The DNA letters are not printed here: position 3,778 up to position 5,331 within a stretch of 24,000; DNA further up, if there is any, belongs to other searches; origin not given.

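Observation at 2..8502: Orphan peptide-import, triple-hydrolase, ThrC-like and RidA island with its own YheO-type regulator (best candidate for an undescribed pathway)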

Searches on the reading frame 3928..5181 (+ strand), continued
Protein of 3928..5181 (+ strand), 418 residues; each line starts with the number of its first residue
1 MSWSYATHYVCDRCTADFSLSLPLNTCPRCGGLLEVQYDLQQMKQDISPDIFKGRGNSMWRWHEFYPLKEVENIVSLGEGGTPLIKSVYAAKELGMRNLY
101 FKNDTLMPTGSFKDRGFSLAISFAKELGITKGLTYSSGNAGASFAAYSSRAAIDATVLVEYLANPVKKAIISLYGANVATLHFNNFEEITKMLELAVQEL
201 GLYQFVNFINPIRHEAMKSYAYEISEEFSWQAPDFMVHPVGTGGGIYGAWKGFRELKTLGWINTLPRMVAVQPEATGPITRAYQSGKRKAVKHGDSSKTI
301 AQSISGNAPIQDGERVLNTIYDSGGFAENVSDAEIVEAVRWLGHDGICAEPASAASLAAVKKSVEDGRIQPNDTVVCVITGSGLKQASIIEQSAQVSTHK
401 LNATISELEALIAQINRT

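Call 53: search_protein_families(library=pfam, alignment_id=A2, max_evalue=0.00001)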
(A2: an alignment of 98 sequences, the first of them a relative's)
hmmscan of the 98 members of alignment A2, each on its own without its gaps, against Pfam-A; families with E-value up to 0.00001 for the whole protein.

A. member 1, L005:15127-16545:- (473 aa): 3 families
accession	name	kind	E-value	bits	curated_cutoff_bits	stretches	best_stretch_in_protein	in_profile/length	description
PF24568.1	CC_PcsB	-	3.4e-26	91.3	27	1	167-241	1-75/75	Peptidoglycan hydrolase PcsB, coiled-coil domain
PF00877.26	NLPC_P60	-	1.9e-25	89.3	23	1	363-466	3-101/105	NlpC/P60 family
PF08614.16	ATG16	-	8.5e-07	29.8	33.7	1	46-189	33-154/200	Autophagy protein 16 (ATG16)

B. families by the number of members that match (of 98 scanned): 105 families (the first 25 are shown)
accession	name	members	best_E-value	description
PF03193.22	RsgA_GTPase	3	2.3e-39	RsgA GTPase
PF02518.31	HATPase_c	3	3.8e-27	Histidine kinase-, DNA gyrase B-, and HSP90-like ATPase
PF00248.27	Aldo_ket_red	2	6.9e-80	Aldo/keto reductase family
PF00158.32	Sigma54_activat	2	8.2e-71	Sigma-54 interaction domain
PF00596.27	Aldolase_II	2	1e-53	Class II Aldolase and Adducin N-terminal domain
PF00294.29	PfkB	2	1.3e-50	pfkB family carbohydrate kinase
PF01663.27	Phosphodiest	2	8.5e-47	Type I phosphodiesterase / nucleotide pyrophosphatase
PF01012.27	ETF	2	1.2e-43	Electron transfer flavoprotein domain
PF00557.29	Peptidase_M24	2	3.3e-18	Metallopeptidase family M24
PF00753.33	Lactamase_B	2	1e-17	Metallo-beta-lactamase superfamily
PF14532.12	Sigma54_activ_2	2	1.4e-17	Sigma-54 interaction domain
PF00512.31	HisKA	2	9.5e-17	His Kinase A (phospho-acceptor) domain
PF00392.27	GntR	2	2.6e-15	Bacterial regulatory proteins, gntR family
PF25601.1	AAA_lid_14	2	2.7e-15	AAA+ ATPase lid domain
PF00672.30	HAMP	2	2.1e-11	HAMP domain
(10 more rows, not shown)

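Call 64: find_encoding_contigs(protein=P0098, flank=9000, max_places=1)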
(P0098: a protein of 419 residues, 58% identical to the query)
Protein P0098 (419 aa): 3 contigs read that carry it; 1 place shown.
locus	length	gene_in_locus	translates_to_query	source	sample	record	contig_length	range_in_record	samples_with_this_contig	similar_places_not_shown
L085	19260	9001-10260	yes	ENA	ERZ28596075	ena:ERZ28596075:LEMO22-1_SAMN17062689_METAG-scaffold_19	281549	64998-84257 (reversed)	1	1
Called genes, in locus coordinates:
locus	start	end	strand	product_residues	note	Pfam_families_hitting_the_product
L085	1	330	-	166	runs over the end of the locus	PF07883:Cupin_2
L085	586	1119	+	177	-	PF07155:ECF-ribofla_trS, PF12822:ECF_trnsprt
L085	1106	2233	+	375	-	PF00485:PRK (weak)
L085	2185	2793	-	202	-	PF00581:Rhodanese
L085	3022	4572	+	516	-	PF00496:SBP_bac_5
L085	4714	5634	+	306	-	PF19300:BPD_transp_1_N, PF00528:BPD_transp_1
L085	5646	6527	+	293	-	PF12911:OppC_N, PF00528:BPD_transp_1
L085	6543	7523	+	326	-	PF00005:ABC_tran, PF13304:AAA_21 (weak), PF08352:oligo_HPY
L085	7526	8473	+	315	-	PF00005:ABC_tran, PF02463:SMC_N (weak), PF08352:oligo_HPY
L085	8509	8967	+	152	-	PF14588:YjgF_endoribonc, PF01042:Ribonuc_L-PSP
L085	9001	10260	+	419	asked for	PF00291:PALP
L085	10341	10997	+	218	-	PF08348:PAS_6, PF13309:HTH_22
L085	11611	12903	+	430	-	PF04326:SLFN_AlbA_2, PF13749:HATPase_c_4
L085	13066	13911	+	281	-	PF01076:Mob_Pre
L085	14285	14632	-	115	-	PF01934:HepT-like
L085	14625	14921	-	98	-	PF01909:NTP_transf_2, PF18765:Polbeta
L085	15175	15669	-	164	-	PF00383:dCMP_cyt_deam_1, PF14437:MafB19-deam, PF14439:Bd3614-deam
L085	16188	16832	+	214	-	-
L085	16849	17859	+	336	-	PF01370:Epimerase, PF04321:RmlD_sub_bind (weak), PF13460:NAD_binding_10 (weak), PF16363:GDP_Man_Dehyd (faint)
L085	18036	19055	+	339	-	PF03590:AsnA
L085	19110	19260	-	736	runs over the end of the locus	PF01751:Toprim, PF01131:Topoisom_bac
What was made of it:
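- One locus (L085) has the importer, Rid, the ThrC-like gene and YheO with no hydrolase at all (call 64).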

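Call 65: find_encoding_contigs(protein=P0092, flank=9000, max_places=1)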
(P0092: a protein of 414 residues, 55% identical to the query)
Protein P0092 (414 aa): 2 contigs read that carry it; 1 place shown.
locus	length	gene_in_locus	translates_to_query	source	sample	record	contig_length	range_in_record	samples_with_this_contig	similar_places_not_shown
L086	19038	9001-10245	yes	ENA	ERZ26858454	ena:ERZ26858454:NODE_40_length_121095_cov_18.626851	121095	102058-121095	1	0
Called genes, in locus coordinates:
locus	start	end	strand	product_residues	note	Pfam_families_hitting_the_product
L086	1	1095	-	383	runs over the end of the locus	PF02746:MR_MLE_N, PF13378:MR_MLE_C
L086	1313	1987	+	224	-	PF00392:GntR, PF07729:FCD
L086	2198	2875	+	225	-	PF08348:PAS_6, PF13309:HTH_22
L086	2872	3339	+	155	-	PF14588:YjgF_endoribonc, PF01042:Ribonuc_L-PSP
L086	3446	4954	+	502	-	PF00496:SBP_bac_5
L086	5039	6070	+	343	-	PF19300:BPD_transp_1_N, PF00528:BPD_transp_1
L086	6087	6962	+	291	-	PF12911:OppC_N, PF00528:BPD_transp_1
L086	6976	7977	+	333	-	PF00005:ABC_tran, PF13304:AAA_21 (weak), PF08352:oligo_HPY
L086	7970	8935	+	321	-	PF00005:ABC_tran, PF08352:oligo_HPY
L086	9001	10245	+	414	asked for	PF00291:PALP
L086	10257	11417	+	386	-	PF01979:Amidohydro_1 (faint)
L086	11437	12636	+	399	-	PF02746:MR_MLE_N, PF13378:MR_MLE_C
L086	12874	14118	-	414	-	PF00275:EPSP_synthase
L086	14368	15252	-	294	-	PF04471:Mrr_cat, PF22722:NA-iREase1 (weak), PF13156:Mrr_cat_2 (weak)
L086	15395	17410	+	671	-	PF00270:DEAD (faint), PF04851:ResIII, PF17757:UvrB_inter, PF27431:UvrB_3rd, PF00271:Helicase_C, PF12344:UvrB, PF02151:UVR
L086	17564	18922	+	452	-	PF01554:MatE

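Call 66: find_encoding_contigs(protein=P0031, flank=9000, max_places=1)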
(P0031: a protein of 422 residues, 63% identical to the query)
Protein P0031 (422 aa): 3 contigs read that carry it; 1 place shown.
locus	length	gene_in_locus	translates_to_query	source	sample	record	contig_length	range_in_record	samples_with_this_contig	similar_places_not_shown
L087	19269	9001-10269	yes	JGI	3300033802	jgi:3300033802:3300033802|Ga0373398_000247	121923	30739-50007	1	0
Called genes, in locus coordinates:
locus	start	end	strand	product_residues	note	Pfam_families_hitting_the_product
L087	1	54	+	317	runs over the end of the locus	PF19124:DUF5808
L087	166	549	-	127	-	PF09350:DJC28_CD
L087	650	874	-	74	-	-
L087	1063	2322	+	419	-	PF07694:5TM-5TMR_LYT (weak), PF00512:HisKA, PF02518:HATPase_c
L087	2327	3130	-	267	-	PF01925:TauE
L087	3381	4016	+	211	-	PF08348:PAS_6, PF13309:HTH_22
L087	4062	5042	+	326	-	PF00005:ABC_tran, PF08352:oligo_HPY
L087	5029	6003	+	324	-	PF00005:ABC_tran, PF08352:oligo_HPY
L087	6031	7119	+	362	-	PF01979:Amidohydro_1 (faint)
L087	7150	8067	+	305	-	PF19300:BPD_transp_1_N, PF00528:BPD_transp_1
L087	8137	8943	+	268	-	PF12911:OppC_N, PF00528:BPD_transp_1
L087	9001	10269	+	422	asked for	PF00291:PALP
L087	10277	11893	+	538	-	PF00496:SBP_bac_5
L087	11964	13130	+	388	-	PF01546:Peptidase_M20, PF07687:M20_dimer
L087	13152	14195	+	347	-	PF00144:Beta-lactamase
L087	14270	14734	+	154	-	PF14588:YjgF_endoribonc, PF01042:Ribonuc_L-PSP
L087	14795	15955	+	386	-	PF02746:MR_MLE_N, PF13378:MR_MLE_C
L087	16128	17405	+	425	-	PF07694:5TM-5TMR_LYT, PF00512:HisKA, PF02518:HATPase_c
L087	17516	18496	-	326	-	-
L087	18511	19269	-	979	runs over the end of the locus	-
